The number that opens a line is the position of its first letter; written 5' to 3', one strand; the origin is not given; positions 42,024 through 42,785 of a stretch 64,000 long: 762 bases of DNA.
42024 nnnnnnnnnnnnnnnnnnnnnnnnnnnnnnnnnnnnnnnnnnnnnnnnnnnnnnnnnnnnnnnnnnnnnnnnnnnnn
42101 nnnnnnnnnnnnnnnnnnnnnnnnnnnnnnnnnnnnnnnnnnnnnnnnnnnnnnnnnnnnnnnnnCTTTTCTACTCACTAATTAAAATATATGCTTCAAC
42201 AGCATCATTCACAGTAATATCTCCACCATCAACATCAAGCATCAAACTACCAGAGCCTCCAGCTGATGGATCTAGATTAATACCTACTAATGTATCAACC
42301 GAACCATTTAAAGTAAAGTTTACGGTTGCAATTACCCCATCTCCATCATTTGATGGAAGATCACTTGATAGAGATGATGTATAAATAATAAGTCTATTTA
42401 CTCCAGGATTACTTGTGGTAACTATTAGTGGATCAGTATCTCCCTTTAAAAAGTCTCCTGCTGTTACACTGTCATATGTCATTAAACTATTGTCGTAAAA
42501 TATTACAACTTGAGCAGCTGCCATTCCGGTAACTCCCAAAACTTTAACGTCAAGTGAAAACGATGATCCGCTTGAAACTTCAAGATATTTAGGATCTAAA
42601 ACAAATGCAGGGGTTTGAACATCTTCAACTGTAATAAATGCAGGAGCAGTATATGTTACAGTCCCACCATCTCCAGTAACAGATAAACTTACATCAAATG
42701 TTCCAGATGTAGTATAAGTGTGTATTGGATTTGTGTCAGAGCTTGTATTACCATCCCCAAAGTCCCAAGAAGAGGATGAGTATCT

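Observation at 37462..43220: Cohesin-dockerin operon: lipoprotein mini-scaffoldin next to a dockerin-bearing, T9SS-tailed propeller enzyme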

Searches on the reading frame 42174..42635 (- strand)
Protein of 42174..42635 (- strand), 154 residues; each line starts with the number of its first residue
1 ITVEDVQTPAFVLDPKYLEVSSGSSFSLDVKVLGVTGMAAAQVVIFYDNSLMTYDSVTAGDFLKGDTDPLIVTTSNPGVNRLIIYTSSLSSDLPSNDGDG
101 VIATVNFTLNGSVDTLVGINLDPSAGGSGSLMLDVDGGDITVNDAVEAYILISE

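Call 32: find_related_loci(query=A4, collection=genome_contigs, flank=10000)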
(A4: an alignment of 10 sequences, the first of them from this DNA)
Query A4 (154 aa) in genome_contigs; peptide patterns used: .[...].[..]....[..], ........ (x = any residue, [..] = any of these).
40 stretches matched a pattern; 9 encode a relative of the query (tblastn E <= 1e-3); 9 distinct loci.
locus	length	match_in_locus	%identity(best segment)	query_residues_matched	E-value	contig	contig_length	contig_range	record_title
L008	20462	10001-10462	99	1-154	2e-95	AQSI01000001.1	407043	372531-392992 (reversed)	Marinimicrobia bacterium SCGC AAA298-D23 DRAFT_contig_0_0.1_C, whole genome shotgun sequence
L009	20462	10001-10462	91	1-154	2e-87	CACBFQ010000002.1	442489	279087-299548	uncultured Candidatus Marinimicrobia bacterium isolate AG-899-G06 genome assembly, contig: AG-899-G06_NODE_2, whole geno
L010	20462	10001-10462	83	1-154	4e-81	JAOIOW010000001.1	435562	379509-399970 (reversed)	Candidatus Neomarinimicrobiota bacterium isolate AH-736-N04 AH-736-N04_NODE_1, whole genome shotgun sequence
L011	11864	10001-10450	78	1-154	4e-74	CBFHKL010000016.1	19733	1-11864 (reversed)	MAG: uncultured bacterium isolate AGTU_278_bin_109_permissive genome assembly, contig: AGTU_278_bin_109_permissive_c16,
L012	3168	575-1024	77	1-154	1e-70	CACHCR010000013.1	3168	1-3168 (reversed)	uncultured Candidatus Marinimicrobia bacterium isolate AG-426-L04 genome assembly, contig: AG-426-L04_NODE_13, whole gen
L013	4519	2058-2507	75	1-154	7e-62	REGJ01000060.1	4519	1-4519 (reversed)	MAG: Nitrosopumilus sp. isolate GoM_MAG5 NODE_13336_length_4519_cov_5.295082, whole genome shotgun sequence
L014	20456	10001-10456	52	1-152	3e-44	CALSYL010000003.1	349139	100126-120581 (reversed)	MAG: uncultured bacterium isolate PACB-20200310-m36 genome assembly, contig: contig_14652, whole genome shotgun sequence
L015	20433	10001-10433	85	10-154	4e-56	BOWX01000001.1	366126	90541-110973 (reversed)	MAG: Candidatus Marinimicrobia bacterium CM1_5m.P33 DNA, sequence1, whole genome shotgun sequence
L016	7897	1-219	89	82-154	2e-34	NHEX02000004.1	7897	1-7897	MAG: Flavobacteriales bacterium TMED96 MHASMcontig_301270, whole genome shotgun sequence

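Call 106: search_solved_structures(query=A4, max_evalue=1, show_alignments=1)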
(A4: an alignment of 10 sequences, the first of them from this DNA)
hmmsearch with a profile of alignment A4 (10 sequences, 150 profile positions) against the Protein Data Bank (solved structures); distinct sequences matched with E-value up to 1: 7.
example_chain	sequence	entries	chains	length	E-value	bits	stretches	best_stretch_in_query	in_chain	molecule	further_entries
5nrk_A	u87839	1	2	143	0.00022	24.2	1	16-114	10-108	Endoglucanase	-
5nrm_A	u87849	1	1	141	0.00024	24.1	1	17-114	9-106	Endoglucanase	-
4uyp_A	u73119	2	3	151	0.00077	22.4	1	22-123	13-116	Cellulosomal scaffoldin anchoring protein C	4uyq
4ums_A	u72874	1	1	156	0.034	17.1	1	17-117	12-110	CELLULOSOMAL ANCHORING SCAFFOLDIN B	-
5lxv_A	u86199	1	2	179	0.23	14.4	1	17-111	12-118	Scaffoldin C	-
6n1a_A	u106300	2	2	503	0.44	13.5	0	50-133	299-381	Carbohydrate-binding protein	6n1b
5g5d_A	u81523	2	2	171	0.55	13.2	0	12-120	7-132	CELLULOSOME ANCHORING PROTEIN COHESIN REGION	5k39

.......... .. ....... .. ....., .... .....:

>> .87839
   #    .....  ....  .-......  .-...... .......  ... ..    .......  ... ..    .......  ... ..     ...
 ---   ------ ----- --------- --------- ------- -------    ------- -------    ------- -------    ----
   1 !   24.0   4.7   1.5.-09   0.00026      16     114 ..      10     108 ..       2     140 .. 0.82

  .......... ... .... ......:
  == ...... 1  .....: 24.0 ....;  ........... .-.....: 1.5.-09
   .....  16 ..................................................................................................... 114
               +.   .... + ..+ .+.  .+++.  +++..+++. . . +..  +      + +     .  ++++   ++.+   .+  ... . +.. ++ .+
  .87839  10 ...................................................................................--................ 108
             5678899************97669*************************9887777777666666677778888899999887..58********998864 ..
